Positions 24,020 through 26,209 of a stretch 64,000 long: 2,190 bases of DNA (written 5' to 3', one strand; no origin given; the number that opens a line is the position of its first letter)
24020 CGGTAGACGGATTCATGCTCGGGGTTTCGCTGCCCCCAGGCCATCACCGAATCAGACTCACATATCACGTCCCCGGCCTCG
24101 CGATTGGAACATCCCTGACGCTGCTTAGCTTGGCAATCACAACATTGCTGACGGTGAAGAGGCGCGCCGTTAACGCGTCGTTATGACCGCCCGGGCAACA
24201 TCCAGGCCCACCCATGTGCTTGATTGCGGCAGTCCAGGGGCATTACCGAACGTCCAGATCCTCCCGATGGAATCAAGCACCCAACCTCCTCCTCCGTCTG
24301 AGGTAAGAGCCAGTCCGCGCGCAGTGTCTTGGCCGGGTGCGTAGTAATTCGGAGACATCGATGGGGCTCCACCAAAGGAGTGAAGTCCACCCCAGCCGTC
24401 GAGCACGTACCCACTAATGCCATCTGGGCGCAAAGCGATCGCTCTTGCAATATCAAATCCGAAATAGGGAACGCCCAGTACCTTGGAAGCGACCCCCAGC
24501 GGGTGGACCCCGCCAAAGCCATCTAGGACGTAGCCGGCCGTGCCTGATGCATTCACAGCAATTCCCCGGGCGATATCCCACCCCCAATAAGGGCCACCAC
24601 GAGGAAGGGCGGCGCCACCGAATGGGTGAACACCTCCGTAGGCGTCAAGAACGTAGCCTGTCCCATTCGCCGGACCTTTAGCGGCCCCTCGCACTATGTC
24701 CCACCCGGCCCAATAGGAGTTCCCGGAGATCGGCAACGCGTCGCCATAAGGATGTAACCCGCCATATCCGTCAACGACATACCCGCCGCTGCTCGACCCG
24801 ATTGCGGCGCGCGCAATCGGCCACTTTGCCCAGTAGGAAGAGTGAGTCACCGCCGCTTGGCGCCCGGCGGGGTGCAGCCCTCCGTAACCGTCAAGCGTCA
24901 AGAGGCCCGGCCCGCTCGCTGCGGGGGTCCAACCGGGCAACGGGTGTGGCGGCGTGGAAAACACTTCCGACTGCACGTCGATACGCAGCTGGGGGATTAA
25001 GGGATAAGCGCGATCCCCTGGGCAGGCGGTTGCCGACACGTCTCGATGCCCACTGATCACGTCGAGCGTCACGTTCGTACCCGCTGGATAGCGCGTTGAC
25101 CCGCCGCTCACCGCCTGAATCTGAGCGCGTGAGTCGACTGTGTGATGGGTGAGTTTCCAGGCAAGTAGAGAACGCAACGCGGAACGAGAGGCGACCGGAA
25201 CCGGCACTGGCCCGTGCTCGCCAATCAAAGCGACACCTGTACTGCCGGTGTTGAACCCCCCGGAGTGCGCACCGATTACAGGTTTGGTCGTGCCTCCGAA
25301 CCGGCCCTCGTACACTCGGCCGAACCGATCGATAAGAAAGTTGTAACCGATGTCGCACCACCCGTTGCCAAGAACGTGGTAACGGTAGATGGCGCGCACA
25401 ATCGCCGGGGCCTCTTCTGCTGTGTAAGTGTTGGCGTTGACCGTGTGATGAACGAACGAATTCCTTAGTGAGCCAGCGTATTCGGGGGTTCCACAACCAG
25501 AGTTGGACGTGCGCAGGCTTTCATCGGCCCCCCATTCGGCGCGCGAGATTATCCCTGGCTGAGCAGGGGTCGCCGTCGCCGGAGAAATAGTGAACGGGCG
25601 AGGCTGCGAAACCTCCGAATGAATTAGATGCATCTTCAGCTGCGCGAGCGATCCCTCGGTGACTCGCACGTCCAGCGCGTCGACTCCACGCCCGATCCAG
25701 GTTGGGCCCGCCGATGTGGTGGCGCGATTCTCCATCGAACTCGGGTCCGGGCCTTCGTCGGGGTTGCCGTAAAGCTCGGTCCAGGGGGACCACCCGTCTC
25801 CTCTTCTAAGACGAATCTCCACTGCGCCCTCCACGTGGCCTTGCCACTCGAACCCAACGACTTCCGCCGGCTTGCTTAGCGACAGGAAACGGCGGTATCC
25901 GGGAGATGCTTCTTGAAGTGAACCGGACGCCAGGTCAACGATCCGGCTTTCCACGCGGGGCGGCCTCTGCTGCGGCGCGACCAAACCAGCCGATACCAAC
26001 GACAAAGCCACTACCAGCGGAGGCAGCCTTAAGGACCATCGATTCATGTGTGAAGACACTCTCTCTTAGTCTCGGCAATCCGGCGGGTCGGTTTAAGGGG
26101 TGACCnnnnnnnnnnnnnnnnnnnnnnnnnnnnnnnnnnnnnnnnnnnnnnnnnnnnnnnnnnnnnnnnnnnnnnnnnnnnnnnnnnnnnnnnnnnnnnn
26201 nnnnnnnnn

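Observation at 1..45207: Self-contained ~45-kb cell-envelope glycopolymer island: precursor synthesis, assembly, ABC export with terminal-modification reader, LCP attachment and cognate secreted enzymes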

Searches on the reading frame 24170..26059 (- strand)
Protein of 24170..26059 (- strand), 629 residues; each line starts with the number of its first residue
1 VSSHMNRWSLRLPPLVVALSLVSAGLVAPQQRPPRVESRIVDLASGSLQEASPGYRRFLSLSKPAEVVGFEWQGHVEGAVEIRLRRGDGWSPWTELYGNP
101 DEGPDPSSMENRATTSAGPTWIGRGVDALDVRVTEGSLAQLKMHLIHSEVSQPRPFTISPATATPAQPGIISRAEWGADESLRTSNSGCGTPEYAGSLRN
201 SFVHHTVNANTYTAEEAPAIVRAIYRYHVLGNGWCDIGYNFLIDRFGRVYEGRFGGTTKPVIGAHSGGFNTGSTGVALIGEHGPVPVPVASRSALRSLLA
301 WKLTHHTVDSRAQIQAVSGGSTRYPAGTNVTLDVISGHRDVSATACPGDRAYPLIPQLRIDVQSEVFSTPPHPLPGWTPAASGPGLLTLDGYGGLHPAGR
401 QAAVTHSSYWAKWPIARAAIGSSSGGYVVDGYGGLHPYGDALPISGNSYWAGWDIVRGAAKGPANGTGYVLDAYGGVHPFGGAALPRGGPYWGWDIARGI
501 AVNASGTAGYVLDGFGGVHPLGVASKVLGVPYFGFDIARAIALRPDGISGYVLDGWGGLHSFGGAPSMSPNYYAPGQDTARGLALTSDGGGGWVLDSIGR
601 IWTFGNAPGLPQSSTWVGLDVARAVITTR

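Call 4: search_protein_families(library=pfam, proteins=[window:24170-26059:-])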
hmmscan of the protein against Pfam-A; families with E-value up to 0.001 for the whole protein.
window:24170-26059:- (629 aa): 1 family
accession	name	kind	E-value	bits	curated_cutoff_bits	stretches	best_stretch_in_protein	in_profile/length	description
PF01510.30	Amidase_2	-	3.5e-13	50.5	26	1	202-349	9-131/131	N-acetylmuramoyl-L-alanine amidase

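Call 39: search_protein_families(library=ncbifam, proteins=[window:24170-26059:-], max_evalue=0.001)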
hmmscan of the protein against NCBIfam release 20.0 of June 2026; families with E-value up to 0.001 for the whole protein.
window:24170-26059:- (629 aa): 0 families

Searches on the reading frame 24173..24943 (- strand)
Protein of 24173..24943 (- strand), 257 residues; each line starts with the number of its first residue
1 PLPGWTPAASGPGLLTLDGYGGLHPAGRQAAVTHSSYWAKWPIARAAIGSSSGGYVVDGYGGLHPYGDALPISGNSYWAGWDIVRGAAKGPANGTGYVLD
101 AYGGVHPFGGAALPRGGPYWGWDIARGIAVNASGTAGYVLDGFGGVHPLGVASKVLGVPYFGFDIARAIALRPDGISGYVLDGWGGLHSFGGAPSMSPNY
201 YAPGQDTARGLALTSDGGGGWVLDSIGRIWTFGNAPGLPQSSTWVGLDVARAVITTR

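Call 22: search_solved_structures(query=window:24173-24943:-, max_evalue=10)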
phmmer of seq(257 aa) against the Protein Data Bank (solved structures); distinct sequences matched with E-value up to 10: 3.
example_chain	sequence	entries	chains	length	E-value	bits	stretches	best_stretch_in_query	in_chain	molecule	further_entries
1rwi_B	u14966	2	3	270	0.097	15.4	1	63-221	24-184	Serine/threonine-protein kinase pknD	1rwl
3ka7_A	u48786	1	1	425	0.62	12.7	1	22-71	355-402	Oxidoreductase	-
4g9q_A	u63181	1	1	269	0.63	12.7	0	21-61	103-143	4-carboxymuconolactone decarboxylase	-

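Call 25: find_homologous_proteins(query=window:24173-24943:-, max_evalue=0.00001)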
Query seq(257 aa) (257 aa): 932 proteins with E <= 0.00001 among 6829 candidates; the best 120 are listed.
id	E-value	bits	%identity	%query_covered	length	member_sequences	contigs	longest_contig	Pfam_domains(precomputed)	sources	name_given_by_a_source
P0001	2.8e-86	308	51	75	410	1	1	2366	PF05257.23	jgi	jgi:surface antigen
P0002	2.9e-83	298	45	94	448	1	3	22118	PF05257.23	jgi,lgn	jgi:CHAP domain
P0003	8.7e-83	296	43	95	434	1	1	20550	PF05257.23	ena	-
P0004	1.0e-69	253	45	92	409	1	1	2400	-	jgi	jgi:hypothetical protein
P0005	4.6e-69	251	47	81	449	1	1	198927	PF05257.23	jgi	jgi:hypothetical protein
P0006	1.4e-68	250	42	95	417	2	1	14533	PF00188.33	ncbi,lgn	-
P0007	2.8e-67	245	46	99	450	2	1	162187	PF00188.33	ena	-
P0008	1.0e-66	244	53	71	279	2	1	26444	-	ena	-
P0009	2.4e-66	242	51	99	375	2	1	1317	PF01510.31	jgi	jgi:hypothetical protein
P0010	2.4e-66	242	42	91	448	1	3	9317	PF05257.23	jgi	jgi:hypothetical protein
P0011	4.3e-66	242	44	82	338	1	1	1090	-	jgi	jgi:hypothetical protein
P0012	1.8e-64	236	45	79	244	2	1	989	-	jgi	jgi:hypothetical protein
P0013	3.6e-64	235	50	91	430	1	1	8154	PF05257.23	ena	-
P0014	3.9e-63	232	39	96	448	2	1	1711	-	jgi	jgi:hypothetical protein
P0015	7.9e-63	231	54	89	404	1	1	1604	PF05257.23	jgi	jgi:hypothetical protein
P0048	1.3e-51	194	45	81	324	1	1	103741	-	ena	-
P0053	2.2e-50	190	44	79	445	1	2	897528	PF05257.23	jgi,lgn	jgi:surface antigen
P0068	1.5e-48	184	46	93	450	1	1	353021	PF00188.33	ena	-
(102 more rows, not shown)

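Call 27: find_encoding_contigs(protein=P0053, flank=10000, max_places=2)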
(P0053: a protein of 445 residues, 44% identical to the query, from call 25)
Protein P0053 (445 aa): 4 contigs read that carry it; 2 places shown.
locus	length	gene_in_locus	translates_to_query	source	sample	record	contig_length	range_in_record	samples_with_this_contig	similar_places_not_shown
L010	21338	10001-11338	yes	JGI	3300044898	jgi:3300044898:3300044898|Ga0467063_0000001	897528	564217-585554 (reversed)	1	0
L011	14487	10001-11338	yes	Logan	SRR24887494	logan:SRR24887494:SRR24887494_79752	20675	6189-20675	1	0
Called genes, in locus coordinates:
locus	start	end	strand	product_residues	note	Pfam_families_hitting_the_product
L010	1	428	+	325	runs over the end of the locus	PF13439:Glyco_transf_4 (faint), PF13579:Glyco_trans_4_4 (faint), PF00534:Glycos_transf_1, PF13692:Glyco_trans_1_4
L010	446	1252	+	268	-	-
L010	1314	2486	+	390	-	PF02353:CMAS (faint), PF13489:Methyltransf_23, PF07021:MetW, PF13847:Methyltransf_31, PF08241:Methyltransf_11, PF08242:Methyltransf_12, PF13649:Methyltransf_25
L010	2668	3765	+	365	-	PF13946:DUF4214, PF13489:Methyltransf_23, PF08241:Methyltransf_11 (weak), PF08242:Methyltransf_12, PF13649:Methyltransf_25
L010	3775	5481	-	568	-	PF19830:DUF6311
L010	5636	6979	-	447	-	PF00005:ABC_tran, PF13304:AAA_21 (faint), PF14524:Wzt_C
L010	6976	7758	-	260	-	PF01061:ABC2_membrane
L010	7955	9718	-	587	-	PF13231:PMT_2 (weak)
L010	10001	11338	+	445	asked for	PF05257:CHAP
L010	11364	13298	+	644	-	PF00041:fn3 (faint)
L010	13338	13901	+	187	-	PF00156:Pribosyltran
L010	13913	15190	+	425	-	PF05221:AdoHcyase, PF02826:2-Hacid_dh_C, PF00670:AdoHcyase_NAD, PF07991:KARI_N (weak)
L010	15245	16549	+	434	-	PF00675:Peptidase_M16, PF05193:Peptidase_M16_C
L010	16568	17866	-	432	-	-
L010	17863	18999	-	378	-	PF00069:Pkinase (weak)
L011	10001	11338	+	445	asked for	PF05257:CHAP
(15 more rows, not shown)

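Call 28: find_encoding_contigs(protein=P0068, flank=10000, max_places=2)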
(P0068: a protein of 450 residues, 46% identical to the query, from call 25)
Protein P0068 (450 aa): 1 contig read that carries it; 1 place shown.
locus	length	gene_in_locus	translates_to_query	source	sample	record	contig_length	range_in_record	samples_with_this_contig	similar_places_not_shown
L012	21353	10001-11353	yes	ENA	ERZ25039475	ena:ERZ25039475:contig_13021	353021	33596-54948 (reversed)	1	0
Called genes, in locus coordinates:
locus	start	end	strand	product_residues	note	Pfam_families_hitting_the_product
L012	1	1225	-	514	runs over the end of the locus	-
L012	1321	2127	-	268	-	-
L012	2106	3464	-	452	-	PF13360:PQQ_2 (faint)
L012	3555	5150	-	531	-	PF09852:DUF2079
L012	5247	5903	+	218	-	PF13875:DUF4202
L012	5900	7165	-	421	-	PF03706:LPG_synthase_TM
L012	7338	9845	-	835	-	PF13517:FG-GAP_3 (weak)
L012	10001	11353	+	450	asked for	PF00188:CAP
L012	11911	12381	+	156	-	PF14031:D-ser_dehydrat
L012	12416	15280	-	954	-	PF05935:Arylsulfotrans, PF14269:Arylsulfotran_2, PF08310:LGFP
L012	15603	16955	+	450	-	-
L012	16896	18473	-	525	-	-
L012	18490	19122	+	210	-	PF07291:MauE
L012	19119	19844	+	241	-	-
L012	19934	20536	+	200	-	PF13386:DsbD_2 (weak)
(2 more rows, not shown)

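Call 29: find_encoding_contigs(protein=P0005, flank=10000, max_places=1)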
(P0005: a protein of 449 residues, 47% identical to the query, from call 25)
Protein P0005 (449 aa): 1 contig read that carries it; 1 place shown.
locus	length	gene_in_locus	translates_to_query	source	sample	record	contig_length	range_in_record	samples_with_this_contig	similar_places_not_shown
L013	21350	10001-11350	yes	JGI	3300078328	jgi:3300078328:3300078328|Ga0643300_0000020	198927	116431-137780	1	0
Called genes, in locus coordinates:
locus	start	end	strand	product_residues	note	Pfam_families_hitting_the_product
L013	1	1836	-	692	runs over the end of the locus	PF00009:GTP_EFTU, PF03144:GTP_EFTU_D2, PF22042:EF-G_D2, PF14492:EFG_III, PF16658:RF3_C (weak), PF03764:EFG_IV, PF00679:EFG_C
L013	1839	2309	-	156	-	PF00177:Ribosomal_S7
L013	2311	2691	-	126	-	PF00164:Ribosom_S12_S23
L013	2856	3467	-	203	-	PF04978:MST (weak), PF11716:MDMPI_N, PF12867:DinB_2 (weak)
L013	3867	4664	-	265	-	-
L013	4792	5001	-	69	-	-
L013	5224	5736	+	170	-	PF10604:Polyketide_cyc2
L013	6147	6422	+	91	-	-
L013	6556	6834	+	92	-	-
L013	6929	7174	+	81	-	-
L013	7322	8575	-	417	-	PF02720:DUF222, PF01844:HNH (weak)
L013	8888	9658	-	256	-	PF00106:adh_short, PF08659:KR, PF13561:adh_short_C2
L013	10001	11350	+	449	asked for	PF05257:CHAP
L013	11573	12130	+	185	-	PF00466:Ribosomal_L10, PF27436:RL10_C (weak)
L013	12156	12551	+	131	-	PF16320:Ribosomal_L12_N, PF00542:Ribosomal_L12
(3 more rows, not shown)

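Call 30: find_encoding_contigs(protein=P0007, flank=10000, max_places=1)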
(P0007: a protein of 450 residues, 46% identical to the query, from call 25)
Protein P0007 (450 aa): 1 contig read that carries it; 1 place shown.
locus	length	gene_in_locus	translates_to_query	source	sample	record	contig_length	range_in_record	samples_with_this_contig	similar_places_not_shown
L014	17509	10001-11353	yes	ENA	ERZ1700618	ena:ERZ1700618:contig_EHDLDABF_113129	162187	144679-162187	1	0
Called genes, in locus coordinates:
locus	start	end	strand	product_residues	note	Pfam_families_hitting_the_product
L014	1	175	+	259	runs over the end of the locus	-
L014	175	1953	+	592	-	PF00890:FAD_binding_2, PF01134:GIDA (faint), PF01266:DAO (faint), PF03486:HI0933_like (faint), PF07992:Pyr_redox_2 (faint), PF02910:Succ_DH_flav_C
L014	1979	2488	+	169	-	-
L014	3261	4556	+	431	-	PF05140:ResB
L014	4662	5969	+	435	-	PF13231:PMT_2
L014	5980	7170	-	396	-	PF00155:Aminotran_1_2, PF01053:Cys_Met_Meta_PP (weak), PF01041:DegT_DnrJ_EryC1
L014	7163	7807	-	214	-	PF07920:DUF1684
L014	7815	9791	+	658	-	PF00069:Pkinase, PF03109:ABC1 (faint), PF07714:PK_Tyr_Ser-Thr, PF01636:APH (faint)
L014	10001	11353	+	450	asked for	PF00188:CAP (weak)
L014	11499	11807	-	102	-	-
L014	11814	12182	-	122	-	-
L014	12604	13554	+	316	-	PF20030:bpMoxR (faint), PF07726:AAA_3, PF07728:AAA_5, PF17863:AAA_lid_2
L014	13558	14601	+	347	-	PF01882:DUF58 (weak)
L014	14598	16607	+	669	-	PF11992:TgpA_N, PF01841:Transglut_core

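Call 31: find_encoding_contigs(protein=P0048, flank=10000, max_places=1)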
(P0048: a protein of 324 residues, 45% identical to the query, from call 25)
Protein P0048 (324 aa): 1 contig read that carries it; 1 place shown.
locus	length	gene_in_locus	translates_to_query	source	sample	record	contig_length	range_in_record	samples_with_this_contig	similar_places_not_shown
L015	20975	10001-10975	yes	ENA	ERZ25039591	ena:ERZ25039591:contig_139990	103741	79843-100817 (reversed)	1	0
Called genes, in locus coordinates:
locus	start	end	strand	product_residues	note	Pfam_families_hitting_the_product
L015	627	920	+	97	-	PF02128:Peptidase_M36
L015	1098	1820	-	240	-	-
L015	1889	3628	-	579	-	-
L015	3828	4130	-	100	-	PF13692:Glyco_trans_1_4 (weak)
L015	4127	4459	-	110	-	-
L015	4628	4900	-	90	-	-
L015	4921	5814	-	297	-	PF13692:Glyco_trans_1_4 (weak), PF00534:Glycos_transf_1 (weak)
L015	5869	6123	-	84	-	PF13579:Glyco_trans_4_4 (weak)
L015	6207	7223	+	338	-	-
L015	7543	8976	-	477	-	-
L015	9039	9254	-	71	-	-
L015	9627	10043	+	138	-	-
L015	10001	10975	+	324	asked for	-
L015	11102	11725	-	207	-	-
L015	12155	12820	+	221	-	-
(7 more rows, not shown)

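Call 35: search_protein_families(library=pfam, proteins=[window:24173-24940:-], max_evalue=10)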
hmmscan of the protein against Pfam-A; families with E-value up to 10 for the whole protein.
window:24173-24940:- (256 aa): 0 families

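Call 40: predict_structure(alignment_id=A1)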
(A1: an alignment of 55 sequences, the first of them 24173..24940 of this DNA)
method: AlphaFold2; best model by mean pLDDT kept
length: 256 residues; sequences in the alignment: 55
mean_pLDDT: 94.5   pTM: 0.91
mean pLDDT of the five models: 94.5, 94.5, 94.3, 94.2, 93.1
residues with pLDDT >= 90: 226; 70-90: 28; 50-70: 2; < 50: 0
segments of 3 or more residues with pLDDT < 50: none
pLDDT, mean of each block of 10 residues (from residue 1): 79 97 95 95 96 97 96 89 96 95 96 93 98 96 97 92 97 97 97 91 96 97 97 92 92 93
secondary structure, 60 per line:
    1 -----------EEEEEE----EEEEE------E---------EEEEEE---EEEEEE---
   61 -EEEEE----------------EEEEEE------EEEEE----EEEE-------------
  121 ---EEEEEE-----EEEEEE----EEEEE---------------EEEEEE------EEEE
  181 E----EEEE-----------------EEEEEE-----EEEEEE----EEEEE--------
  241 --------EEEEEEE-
elements in order: E12-17 E22-26 E43-48 E52-57 E62-66 E83-88 E95-99 E104-107 E124-129 E135-140 E145-149 E165-170 E177-181 E186-189 E207-212 E218-223 E228-232 E249-255

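Call 42: fold_search(model_id=the predicted structure, library=pdb)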
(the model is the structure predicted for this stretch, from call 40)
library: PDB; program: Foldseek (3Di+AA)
matches with E <= 10: 1864; with E <= 0.001: 78
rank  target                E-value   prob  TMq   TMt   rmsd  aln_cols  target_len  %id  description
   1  7bie_A                8.6e-06  1.00  0.43  0.40   9.7       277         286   14  Crystal structure of nvWrap-T, a 7-bladed symmetric propeller (released 2021-09-22)
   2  1l0q_A                1.4e-05  1.00  0.57  0.40   7.5       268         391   17  Tandem YVTN beta-propeller and PKD domains from an archaeal surface layer protein (released 2002-11-06)
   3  7bid                  3.9e-05  1.00  0.53  0.48   8.4       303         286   11  Crystal structure of v31WRAP-T, a 7-bladed designer protein (released 2021-09-22)
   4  2ymu_A                4.3e-05  1.00  0.44  0.22  11.9       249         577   15  Structure of a highly repetitive propeller structure (released 2012-10-17)
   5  9n73_LO               4.8e-05  1.00  0.52  0.19  10.7       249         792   12  SSU processome maturation and disassembly, State G (released 2025-10-29)
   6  3sov_A                6.1e-05  1.00  0.63  0.54   5.9       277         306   15  The structure of a beta propeller domain in complex with peptide S (released 2011-09-21)
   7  9n6z_LO               6.4e-05  1.00  0.53  0.20  10.4       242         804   13  SSU processome maturation and disassembly, State D (released 2025-11-05)
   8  7nam_A                8.6e-05  1.00  0.67  0.57   4.9       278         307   14  LRP6_E1 in complex with Lr-EET-3.5 (released 2022-06-29)
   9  8ffe_A                1.0e-04  1.00  0.66  0.31   5.4       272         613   13  Crystal structure of LRP6 E1E2 domains bound to YW210.09 Fab and engineered XWnt8 peptide (released 2023-03-08)
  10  3s2k_B                1.2e-04  1.00  0.61  0.29   6.9       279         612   14  Structural basis of Wnt signaling inhibition by Dickkopf binding to LRP5/6. (released 2011-11-02)
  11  1nr0                  1.3e-04  1.00  0.53  0.26   5.5       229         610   12  Two Seven-Bladed Beta-Propeller Domains Revealed By The Structure Of A C. elegans Homologue Of Yeast Actin Interacting P (released 2003-07-01)
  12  3sob_B                1.5e-04  1.00  0.66  0.56   5.0       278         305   13  The structure of the first YWTD beta propeller domain of LRP6 in complex with a FAB (released 2011-09-21)
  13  9dum_B                1.5e-04  1.00  0.56  0.41   8.3       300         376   10  Human PELP1-WDR18-TEX10 complex (released 2025-04-30)
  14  5gje_B                1.7e-04  1.00  0.61  0.29   6.7       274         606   14  Three-dimensional reconstruction of human LRP6 ectodomain complexed with Dkk1 (released 2017-01-18)
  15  8s9p_B                1.8e-04  1.00  0.60  0.20   7.2       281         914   15  1:1:1 agrin/LRP4/MuSK complex (released 2023-05-17)
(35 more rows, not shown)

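Call 71: find_related_loci(query=A1, collection=metagenome_contigs, flank=10000)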
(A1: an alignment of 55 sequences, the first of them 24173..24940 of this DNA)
Query A1 (256 aa) in metagenome_contigs; peptide patterns used: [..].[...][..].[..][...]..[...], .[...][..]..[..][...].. (x = any residue, [..] = any of these).
600 stretches matched a pattern (row limit reached: there are more); 430 encode a relative of the query (tblastn E <= 1e-3); the best 80 are kept; 79 distinct loci.
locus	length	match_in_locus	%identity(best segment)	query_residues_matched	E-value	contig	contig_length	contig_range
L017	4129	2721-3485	58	1-255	9e-82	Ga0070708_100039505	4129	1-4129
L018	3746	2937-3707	51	1-255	2e-68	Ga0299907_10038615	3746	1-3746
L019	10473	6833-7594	54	1-254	1e-66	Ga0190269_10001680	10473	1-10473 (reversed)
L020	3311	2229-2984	52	2-256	9e-63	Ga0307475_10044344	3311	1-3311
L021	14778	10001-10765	49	4-255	2e-61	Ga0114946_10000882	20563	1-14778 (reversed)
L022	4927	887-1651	48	2-255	2e-59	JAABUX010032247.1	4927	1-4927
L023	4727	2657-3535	48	1-253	4e-59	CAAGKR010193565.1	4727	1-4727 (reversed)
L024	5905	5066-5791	50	2-253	3e-59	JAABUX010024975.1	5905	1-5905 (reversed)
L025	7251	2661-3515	50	8-255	2e-58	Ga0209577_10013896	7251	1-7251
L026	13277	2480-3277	48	1-254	3e-57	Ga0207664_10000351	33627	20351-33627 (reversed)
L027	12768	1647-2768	44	2-256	5e-57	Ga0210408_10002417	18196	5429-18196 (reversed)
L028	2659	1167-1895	51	1-255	1e-56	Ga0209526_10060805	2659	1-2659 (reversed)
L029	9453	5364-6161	47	1-253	4e-56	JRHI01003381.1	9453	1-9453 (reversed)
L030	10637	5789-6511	48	13-253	6e-56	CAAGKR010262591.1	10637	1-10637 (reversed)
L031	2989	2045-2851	48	7-254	6e-56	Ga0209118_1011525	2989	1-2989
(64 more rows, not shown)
